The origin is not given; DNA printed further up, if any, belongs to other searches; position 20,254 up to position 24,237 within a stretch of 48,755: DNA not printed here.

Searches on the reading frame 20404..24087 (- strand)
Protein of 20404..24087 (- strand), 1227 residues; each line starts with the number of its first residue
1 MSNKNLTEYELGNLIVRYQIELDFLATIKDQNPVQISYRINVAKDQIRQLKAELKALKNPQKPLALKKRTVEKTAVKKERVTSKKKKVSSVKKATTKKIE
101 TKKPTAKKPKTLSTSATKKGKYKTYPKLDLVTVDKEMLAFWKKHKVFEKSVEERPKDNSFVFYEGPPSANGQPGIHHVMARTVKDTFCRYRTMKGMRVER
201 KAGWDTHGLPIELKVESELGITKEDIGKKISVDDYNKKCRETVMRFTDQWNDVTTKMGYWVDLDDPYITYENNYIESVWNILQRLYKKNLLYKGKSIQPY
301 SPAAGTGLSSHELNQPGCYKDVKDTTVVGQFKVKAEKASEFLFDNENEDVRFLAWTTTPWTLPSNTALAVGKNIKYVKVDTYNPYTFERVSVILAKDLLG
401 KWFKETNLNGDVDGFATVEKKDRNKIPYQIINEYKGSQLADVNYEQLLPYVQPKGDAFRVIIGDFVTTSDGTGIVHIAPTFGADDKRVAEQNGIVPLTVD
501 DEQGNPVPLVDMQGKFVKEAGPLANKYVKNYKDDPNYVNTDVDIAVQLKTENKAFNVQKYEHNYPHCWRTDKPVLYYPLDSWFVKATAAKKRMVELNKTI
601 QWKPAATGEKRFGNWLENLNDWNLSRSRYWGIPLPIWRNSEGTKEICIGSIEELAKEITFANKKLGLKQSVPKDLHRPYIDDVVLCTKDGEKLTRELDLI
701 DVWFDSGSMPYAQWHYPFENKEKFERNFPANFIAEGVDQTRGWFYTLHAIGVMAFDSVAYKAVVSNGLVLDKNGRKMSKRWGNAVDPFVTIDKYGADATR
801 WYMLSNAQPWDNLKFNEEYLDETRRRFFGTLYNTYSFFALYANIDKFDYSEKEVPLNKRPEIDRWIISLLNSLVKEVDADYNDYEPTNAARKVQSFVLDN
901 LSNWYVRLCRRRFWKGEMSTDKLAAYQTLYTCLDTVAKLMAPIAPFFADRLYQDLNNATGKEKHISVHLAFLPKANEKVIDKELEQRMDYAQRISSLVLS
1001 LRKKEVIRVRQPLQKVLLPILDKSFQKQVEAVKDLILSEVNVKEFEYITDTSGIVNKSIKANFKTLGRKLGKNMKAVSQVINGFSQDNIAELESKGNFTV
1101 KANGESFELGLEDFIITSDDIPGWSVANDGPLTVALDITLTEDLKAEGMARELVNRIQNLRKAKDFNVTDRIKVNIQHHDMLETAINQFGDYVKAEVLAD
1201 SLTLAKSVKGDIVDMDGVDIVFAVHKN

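Call 43: search_protein_families(library=pfam, proteins=[window:20404-24087:-], max_evalue=0.00001)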
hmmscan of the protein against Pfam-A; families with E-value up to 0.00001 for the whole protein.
window:20404-24087:- (1227 aa): 4 families
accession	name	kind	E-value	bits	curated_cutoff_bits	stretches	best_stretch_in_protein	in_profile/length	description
PF00133.28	tRNA-synt_1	-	7.1e-122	407.6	22.7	1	137-812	2-410/414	tRNA synthetases class I (I, L, M and V)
PF19302.4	DUF5915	-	8.3e-62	208.6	27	1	1033-1226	1-194/195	Domain of unknown function (DUF5915)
PF08264.19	Anticodon_1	-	1.7e-34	119.3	25.1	1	863-1016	1-147/148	Anticodon-binding domain of tRNA ligase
PF09334.17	tRNA-synt_1g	-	3.5e-17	62.7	20.1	1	169-319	10-143/391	tRNA synthetases class I (M)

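Call 63: find_homologous_proteins(query=window:20404-24087:-, max_evalue=1e-100)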
Query window:20404-24087:- (1227 aa): 8000 proteins with E <= 1e-100 among 8000 candidates; the best 120 are listed.
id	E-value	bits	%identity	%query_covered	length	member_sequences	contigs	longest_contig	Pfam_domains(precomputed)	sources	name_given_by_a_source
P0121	0.0e+0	2823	100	100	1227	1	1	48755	PF09334.18,PF08264.20,PF00133.29,PF19302.5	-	-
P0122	0.0e+0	2307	81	100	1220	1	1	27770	PF09334.18,PF08264.20,PF00133.29,PF19302.5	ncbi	-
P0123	0.0e+0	2267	80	100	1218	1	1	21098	PF09334.18,PF08264.20,PF00133.29,PF19302.5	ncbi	-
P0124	0.0e+0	2165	83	90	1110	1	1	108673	PF09334.18,PF08264.20,PF00133.29,PF19302.5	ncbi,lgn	-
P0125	0.0e+0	2156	82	90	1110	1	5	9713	PF09334.18,PF08264.20,PF00133.29,PF19302.5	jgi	jgi:isoleucyl-tRNA synthetase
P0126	0.0e+0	2156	82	90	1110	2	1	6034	PF09334.18,PF08264.20,PF00133.29,PF19302.5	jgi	jgi:isoleucyl-tRNA synthetase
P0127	0.0e+0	1945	84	80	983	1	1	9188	PF09334.18,PF08264.20,PF00133.29,PF19302.5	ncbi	ncbi:MAG: isoleucyl-tRNA synthetase, partial [Maribacter sp.]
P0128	0.0e+0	1816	70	90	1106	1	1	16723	PF09334.18,PF08264.20,PF00133.29,PF19302.5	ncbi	-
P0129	0.0e+0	1804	69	90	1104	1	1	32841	PF09334.18,PF08264.20,PF00133.29,PF19302.5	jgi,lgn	-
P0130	0.0e+0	1791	71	89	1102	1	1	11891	PF09334.18,PF08264.20,PF00133.29,PF19302.5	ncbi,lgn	-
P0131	0.0e+0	1787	69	90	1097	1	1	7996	PF09334.18,PF08264.20,PF00133.29,PF19302.5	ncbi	ncbi:MAG: isoleucine--tRNA ligase [Bacteroidota bacterium]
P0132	0.0e+0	1784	70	90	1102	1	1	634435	PF09334.18,PF08264.20,PF00133.29,PF19302.5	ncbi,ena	-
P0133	0.0e+0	1784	69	90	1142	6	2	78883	PF09334.18,PF08264.20,PF00133.29,PF19302.5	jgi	jgi:isoleucyl-tRNA synthetase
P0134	0.0e+0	1783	70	90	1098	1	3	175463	PF09334.18,PF08264.20,PF00133.29,PF19302.5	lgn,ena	-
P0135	0.0e+0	1782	71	89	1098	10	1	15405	PF09334.18,PF08264.20,PF00133.29,PF19302.5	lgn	-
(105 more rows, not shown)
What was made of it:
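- Tried and rejected: The nearest named relatives, at about 69% identity, are Saprospiraceae and Bacteroidota MAGs; one partial MAG at 84% carries a Maribacter label (call 63).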
